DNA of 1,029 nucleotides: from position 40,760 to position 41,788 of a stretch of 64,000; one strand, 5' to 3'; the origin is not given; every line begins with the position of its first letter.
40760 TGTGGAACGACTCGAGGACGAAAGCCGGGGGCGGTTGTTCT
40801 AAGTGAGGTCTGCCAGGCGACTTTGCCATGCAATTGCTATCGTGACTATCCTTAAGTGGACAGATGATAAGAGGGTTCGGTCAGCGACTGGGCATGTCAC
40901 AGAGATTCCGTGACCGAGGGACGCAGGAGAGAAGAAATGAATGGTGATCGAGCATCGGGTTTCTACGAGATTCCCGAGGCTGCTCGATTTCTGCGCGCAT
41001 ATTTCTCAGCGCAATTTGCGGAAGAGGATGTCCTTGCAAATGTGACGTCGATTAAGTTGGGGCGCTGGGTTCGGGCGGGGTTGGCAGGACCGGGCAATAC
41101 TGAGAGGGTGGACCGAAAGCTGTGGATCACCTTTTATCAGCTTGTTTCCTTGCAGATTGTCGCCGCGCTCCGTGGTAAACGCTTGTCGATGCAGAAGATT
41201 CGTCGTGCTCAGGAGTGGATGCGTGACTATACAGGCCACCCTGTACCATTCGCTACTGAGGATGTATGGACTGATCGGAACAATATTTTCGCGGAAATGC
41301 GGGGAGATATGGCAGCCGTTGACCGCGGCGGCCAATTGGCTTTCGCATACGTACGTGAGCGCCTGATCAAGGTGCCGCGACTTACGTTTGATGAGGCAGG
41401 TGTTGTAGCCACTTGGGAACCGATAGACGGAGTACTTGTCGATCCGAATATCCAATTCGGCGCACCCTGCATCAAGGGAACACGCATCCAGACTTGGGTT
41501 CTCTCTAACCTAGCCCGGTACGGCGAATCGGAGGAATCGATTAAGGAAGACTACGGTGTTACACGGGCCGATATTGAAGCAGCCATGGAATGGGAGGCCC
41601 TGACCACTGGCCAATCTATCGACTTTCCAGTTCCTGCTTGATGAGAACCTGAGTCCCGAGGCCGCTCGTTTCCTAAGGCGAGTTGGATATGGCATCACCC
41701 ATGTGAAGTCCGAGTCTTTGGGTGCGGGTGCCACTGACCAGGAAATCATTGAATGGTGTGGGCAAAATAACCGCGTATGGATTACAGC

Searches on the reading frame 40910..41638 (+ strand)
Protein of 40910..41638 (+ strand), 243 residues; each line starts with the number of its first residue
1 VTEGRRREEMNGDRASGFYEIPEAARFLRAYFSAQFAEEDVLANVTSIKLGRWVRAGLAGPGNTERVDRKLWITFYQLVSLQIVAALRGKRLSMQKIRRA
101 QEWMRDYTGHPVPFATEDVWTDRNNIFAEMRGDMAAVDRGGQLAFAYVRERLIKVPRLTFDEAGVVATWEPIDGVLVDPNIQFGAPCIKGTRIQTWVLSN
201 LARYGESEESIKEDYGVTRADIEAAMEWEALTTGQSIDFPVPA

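Call 73: search_protein_families(library=pfam, proteins=[window:40910-41638:+], max_evalue=0.001)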
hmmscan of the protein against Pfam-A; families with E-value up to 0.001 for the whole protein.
window:40910-41638:+ (243 aa): 1 family
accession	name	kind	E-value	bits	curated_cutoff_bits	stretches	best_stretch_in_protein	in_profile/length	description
PF04255.20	DUF433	-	6.8e-15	55.1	23.6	1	177-227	3-54/56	Protein of unknown function (DUF433)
